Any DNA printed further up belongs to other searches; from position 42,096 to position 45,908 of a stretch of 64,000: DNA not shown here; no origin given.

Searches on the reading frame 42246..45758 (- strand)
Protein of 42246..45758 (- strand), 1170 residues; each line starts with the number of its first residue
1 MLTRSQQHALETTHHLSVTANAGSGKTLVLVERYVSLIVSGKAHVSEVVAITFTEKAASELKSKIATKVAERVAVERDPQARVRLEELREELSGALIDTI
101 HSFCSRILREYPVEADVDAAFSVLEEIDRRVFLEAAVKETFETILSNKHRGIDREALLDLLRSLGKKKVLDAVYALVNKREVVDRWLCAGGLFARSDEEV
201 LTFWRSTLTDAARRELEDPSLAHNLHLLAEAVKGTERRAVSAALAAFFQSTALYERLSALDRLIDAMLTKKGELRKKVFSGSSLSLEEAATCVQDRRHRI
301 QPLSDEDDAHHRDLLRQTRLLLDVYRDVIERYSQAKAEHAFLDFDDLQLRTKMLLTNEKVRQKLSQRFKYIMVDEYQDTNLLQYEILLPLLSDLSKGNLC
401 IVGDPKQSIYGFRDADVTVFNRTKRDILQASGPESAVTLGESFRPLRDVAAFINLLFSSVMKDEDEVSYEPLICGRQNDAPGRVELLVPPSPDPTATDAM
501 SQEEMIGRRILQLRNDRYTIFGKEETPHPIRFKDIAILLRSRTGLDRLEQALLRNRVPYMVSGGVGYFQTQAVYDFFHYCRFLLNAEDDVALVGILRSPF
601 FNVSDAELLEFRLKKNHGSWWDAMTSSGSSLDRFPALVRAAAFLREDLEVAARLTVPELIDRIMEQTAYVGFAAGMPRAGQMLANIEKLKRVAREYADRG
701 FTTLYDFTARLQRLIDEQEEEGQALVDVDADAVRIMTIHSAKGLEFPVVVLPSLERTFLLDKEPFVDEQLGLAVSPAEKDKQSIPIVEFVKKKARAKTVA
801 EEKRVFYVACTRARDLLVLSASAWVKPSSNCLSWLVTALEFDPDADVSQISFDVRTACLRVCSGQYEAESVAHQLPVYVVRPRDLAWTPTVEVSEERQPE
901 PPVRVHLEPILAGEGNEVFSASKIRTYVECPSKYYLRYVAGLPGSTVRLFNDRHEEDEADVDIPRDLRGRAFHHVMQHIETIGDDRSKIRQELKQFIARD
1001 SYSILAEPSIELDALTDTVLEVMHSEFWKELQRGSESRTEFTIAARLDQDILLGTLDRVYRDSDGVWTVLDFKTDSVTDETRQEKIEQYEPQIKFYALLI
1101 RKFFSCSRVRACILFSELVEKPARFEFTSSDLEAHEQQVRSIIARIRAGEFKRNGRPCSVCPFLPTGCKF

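Call 57: search_protein_families(library=pfam, proteins=[window:42246-45758:-], max_evalue=0.00001)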
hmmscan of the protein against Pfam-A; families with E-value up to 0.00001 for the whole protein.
window:42246-45758:- (1170 aa): 6 families
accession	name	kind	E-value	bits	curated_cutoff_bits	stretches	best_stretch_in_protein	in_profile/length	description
PF00580.27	UvrD-helicase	-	2.2e-61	208.4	23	1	3-426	2-269/271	UvrD/REP helicase N-terminal domain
PF13361.12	UvrD_C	-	1.6e-32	113.8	25.6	1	529-822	68-348/350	UvrD-like helicase C-terminal domain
PF12705.13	PDDEXK_1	-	2.1e-25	90.5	22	1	919-1164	2-243/247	PD-(D/E)XK nuclease superfamily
PF13245.12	AAA_19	-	7.1e-17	62.3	25.1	2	333-413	63-134/134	AAA domain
PF13538.12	UvrD_C_2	-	9.5e-09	35.4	27.4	0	733-754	2-25/52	UvrD-like helicase C-terminal domain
PF01443.25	Viral_helicase1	-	3.4e-08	34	21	0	359-415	49-104/228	Viral superfamily 1 RNA helicase core domain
